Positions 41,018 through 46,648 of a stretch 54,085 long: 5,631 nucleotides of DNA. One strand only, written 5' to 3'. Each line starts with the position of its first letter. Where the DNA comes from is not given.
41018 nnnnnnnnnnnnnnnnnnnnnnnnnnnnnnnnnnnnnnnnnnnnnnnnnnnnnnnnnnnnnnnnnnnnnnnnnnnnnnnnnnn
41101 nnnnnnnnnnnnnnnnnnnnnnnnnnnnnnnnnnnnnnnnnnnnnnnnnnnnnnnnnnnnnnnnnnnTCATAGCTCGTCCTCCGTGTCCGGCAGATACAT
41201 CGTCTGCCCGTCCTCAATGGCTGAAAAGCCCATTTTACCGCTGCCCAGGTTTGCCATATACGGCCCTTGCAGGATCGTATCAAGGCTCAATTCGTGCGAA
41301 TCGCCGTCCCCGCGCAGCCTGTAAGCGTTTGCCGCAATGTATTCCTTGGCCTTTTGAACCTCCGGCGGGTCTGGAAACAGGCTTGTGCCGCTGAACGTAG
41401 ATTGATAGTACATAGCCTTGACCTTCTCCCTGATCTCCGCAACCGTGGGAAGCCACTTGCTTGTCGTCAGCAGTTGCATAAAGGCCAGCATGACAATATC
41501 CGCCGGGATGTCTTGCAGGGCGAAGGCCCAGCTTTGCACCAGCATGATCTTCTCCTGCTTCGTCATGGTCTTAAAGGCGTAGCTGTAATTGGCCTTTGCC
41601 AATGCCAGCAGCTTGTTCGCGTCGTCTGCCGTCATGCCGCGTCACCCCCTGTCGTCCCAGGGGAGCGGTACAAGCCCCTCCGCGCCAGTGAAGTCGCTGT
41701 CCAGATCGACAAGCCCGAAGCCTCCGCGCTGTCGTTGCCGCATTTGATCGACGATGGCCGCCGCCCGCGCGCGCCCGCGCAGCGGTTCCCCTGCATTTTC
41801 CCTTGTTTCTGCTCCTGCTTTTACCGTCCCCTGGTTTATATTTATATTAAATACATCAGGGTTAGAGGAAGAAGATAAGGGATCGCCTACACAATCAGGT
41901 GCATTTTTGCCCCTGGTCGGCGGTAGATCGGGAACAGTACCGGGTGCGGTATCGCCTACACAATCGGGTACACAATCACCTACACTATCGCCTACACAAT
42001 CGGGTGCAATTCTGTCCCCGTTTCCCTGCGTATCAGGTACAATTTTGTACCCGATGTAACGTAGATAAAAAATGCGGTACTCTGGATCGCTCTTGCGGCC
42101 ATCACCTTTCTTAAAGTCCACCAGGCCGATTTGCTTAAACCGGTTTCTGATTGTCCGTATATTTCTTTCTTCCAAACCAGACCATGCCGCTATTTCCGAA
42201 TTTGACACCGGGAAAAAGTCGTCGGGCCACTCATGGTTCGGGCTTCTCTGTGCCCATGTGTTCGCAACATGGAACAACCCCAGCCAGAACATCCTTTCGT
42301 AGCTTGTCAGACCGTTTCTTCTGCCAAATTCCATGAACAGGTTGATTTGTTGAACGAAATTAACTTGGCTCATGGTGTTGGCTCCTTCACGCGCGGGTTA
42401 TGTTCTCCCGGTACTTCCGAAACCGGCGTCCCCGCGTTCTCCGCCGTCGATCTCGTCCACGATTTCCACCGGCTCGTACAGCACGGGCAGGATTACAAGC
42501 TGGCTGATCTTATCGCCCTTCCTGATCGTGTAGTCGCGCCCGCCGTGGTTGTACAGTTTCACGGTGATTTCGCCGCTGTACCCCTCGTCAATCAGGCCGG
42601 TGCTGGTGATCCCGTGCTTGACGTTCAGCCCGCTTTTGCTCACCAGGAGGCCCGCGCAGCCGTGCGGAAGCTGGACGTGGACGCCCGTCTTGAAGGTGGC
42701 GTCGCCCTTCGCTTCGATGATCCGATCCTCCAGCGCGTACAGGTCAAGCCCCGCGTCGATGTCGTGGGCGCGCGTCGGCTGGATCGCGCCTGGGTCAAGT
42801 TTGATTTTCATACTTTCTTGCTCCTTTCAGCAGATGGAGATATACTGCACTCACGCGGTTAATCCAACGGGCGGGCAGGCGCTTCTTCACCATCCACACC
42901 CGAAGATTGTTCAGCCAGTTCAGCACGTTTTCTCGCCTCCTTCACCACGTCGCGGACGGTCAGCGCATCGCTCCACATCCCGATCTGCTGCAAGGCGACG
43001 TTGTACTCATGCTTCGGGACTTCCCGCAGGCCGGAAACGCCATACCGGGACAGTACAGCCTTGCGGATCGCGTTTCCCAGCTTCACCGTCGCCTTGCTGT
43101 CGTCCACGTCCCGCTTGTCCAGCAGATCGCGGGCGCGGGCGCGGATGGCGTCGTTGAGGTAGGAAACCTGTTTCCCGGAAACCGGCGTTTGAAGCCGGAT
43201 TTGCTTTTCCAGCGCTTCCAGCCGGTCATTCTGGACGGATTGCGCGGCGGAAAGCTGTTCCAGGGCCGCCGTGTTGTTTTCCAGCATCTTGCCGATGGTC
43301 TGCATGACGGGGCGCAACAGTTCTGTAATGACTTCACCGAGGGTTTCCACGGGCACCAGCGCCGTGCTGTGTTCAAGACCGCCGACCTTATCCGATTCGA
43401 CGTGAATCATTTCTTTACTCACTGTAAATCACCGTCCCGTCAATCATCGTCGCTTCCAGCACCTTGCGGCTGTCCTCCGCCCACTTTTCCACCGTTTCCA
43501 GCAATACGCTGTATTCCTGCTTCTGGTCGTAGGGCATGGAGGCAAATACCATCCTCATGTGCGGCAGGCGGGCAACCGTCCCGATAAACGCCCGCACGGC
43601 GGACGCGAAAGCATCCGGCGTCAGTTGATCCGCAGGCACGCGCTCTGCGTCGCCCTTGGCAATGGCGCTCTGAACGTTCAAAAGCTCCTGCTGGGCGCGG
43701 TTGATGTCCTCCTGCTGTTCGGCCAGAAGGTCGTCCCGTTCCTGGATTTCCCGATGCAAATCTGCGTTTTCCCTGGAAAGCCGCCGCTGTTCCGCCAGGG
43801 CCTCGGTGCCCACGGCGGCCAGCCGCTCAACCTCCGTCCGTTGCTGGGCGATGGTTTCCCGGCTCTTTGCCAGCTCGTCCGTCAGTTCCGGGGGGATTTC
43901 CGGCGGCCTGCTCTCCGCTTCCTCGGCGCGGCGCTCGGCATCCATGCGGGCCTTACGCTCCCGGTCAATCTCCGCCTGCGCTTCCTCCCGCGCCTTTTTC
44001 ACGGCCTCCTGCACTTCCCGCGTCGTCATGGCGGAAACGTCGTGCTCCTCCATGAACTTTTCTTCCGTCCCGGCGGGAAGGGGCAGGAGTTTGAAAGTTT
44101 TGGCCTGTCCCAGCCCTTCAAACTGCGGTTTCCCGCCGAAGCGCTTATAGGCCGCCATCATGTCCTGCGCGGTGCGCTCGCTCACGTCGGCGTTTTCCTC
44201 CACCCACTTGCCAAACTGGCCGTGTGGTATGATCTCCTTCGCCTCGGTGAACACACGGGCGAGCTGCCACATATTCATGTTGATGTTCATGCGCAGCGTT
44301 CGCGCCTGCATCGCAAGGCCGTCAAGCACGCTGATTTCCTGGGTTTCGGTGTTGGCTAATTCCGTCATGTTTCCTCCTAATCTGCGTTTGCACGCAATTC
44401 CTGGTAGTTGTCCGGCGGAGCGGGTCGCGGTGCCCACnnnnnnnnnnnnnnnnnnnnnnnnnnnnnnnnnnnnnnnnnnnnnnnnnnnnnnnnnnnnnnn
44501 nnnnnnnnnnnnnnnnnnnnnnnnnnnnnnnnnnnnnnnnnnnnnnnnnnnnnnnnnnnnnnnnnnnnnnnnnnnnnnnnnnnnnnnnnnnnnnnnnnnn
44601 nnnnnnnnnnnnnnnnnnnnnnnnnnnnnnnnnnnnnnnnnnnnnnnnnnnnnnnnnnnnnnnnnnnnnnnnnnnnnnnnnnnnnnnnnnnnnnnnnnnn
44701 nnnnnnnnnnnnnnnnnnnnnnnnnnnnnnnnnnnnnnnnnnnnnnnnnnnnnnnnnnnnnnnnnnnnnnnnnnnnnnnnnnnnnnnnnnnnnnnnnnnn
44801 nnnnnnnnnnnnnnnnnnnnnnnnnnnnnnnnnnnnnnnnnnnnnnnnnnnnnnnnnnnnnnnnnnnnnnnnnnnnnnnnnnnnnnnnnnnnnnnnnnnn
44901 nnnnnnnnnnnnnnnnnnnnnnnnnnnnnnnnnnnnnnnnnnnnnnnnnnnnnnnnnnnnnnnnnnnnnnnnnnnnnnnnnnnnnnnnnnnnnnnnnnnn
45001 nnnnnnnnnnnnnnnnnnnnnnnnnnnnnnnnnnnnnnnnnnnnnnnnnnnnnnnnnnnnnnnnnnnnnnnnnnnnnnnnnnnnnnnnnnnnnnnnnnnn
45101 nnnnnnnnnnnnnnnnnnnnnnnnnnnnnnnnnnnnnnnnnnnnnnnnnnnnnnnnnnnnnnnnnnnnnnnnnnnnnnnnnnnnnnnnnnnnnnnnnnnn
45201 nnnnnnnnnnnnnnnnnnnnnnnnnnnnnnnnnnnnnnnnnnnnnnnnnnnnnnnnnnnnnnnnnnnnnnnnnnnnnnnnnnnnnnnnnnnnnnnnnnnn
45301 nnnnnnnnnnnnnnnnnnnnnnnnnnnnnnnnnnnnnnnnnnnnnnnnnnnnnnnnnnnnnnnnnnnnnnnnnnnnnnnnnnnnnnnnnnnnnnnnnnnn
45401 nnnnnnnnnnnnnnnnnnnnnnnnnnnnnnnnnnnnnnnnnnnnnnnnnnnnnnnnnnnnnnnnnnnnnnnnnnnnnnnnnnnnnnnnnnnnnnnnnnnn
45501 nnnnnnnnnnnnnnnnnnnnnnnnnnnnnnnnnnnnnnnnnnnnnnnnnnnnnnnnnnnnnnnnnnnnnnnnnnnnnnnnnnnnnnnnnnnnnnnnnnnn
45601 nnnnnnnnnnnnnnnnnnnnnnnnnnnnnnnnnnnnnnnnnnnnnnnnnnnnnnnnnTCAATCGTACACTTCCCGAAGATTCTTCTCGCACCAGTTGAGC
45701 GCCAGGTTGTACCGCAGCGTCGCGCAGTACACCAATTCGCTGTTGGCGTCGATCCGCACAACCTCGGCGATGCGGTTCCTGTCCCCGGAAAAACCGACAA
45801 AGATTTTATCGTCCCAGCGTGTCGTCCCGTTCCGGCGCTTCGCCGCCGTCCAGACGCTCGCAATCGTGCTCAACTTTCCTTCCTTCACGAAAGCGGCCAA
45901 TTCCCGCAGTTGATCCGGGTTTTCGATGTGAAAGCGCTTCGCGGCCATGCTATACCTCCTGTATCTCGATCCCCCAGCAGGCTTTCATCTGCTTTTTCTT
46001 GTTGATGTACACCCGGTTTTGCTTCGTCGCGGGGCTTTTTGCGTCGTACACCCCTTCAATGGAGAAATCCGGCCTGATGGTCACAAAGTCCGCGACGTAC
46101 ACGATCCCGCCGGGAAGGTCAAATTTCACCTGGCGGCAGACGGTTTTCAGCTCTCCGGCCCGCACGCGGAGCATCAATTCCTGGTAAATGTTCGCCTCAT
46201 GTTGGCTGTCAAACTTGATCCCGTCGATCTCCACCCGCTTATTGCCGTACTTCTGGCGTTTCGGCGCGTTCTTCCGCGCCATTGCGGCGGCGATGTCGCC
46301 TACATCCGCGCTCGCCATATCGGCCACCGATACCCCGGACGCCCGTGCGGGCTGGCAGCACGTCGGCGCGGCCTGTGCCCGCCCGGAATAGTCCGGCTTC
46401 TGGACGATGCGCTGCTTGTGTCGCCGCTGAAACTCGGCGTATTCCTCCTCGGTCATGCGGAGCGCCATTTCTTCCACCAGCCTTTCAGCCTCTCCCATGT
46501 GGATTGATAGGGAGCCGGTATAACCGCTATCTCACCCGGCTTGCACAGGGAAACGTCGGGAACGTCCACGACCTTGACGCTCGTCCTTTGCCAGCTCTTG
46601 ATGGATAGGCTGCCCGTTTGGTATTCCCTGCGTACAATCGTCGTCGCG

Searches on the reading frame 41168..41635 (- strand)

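Call 37: search_protein_families(library=phrogs, proteins=[window:41168-41635:-], max_evalue=0.00001)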
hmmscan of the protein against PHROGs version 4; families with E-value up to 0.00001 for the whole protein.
window:41168-41635:- (155 aa): 1 family
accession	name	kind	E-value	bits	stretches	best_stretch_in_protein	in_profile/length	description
phrog_9804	-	unknown function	5e-14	53.5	1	1-76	1-76/214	-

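Call 54: search_protein_families(library=pfam, proteins=[window:41168-41635:-], max_evalue=0.001)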
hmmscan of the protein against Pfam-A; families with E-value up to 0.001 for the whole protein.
window:41168-41635:- (155 aa): 1 family
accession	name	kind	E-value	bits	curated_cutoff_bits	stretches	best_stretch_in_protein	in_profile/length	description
PF11417.13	Inhibitor_G39P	-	7.9e-08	33.2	22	1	5-68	4-68/69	Loader and inhibitor of phage G40P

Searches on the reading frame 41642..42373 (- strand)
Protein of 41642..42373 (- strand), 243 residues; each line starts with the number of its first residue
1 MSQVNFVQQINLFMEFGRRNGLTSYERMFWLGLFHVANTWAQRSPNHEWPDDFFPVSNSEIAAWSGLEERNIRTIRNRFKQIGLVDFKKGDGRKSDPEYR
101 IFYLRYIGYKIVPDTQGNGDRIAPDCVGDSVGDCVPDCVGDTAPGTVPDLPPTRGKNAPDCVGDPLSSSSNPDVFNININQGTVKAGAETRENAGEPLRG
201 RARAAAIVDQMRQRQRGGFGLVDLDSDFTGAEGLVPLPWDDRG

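Call 37: search_protein_families(library=phrogs, proteins=[window:41642-42373:-], max_evalue=0.00001)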
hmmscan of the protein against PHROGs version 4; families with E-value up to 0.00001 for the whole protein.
window:41642-42373:- (243 aa): 1 family
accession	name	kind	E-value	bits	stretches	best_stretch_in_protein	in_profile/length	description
phrog_186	-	DNA, RNA and nucleotide metabolism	9.1e-07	29.8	1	3-106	19-117/308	DnaD-like helicase loader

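Call 54: search_protein_families(library=pfam, proteins=[window:41642-42373:-], max_evalue=0.001)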
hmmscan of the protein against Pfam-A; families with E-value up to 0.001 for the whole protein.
window:41642-42373:- (243 aa): 0 families

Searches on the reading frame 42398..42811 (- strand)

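Call 55: search_protein_families(library=pfam, proteins=[window:42398-42811:-], max_evalue=0.001)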
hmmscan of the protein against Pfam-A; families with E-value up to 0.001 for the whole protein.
window:42398-42811:- (137 aa): 2 families
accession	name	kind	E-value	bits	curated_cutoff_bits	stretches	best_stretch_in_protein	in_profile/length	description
PF00692.24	dUTPase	-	3.2e-32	111.4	22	1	11-135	5-129/129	dUTPase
PF22769.1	DCD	-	1.4e-07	32.2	27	1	44-107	85-150/153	dCTP deaminase-like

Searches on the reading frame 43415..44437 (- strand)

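Call 37: search_protein_families(library=phrogs, proteins=[window:43415-44437:-], max_evalue=0.00001)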
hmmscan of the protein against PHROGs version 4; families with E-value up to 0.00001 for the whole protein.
window:43415-44437:- (340 aa): 2 families
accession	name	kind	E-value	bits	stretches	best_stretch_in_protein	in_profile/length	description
phrog_15609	-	unknown function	3.7e-29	103.1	1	54-258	29-239/316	-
phrog_1748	-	unknown function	2.4e-11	44.3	1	67-209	77-232/302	-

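Call 54: search_protein_families(library=pfam, proteins=[window:43415-44437:-], max_evalue=0.001)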
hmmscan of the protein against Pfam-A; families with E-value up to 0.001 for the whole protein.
window:43415-44437:- (340 aa): 1 family
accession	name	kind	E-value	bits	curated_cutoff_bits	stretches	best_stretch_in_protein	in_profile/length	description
PF11300.13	DUF3102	-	7.3e-18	65.5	24.4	1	54-148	23-128/129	Protein of unknown function (DUF3102)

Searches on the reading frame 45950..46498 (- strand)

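Call 37: search_protein_families(library=phrogs, proteins=[window:45950-46498:-], max_evalue=0.00001)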
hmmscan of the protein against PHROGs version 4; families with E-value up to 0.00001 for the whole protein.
window:45950-46498:- (182 aa): 2 families
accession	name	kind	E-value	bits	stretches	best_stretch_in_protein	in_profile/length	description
phrog_190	-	DNA, RNA and nucleotide metabolism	3.3e-29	103.2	1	28-182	120-281/338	Holliday junction resolvase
phrog_32087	-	unknown function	3.4e-08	34.7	1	132-182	17-67/67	-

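Call 54: search_protein_families(library=pfam, proteins=[window:45950-46498:-], max_evalue=0.001)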
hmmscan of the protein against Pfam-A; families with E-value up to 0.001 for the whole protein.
window:45950-46498:- (182 aa): 1 family
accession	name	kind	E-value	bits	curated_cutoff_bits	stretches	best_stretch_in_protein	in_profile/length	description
PF06356.17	DUF1064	-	1.3e-11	45.4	24.7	1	81-163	1-92/117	Protein of unknown function (DUF1064)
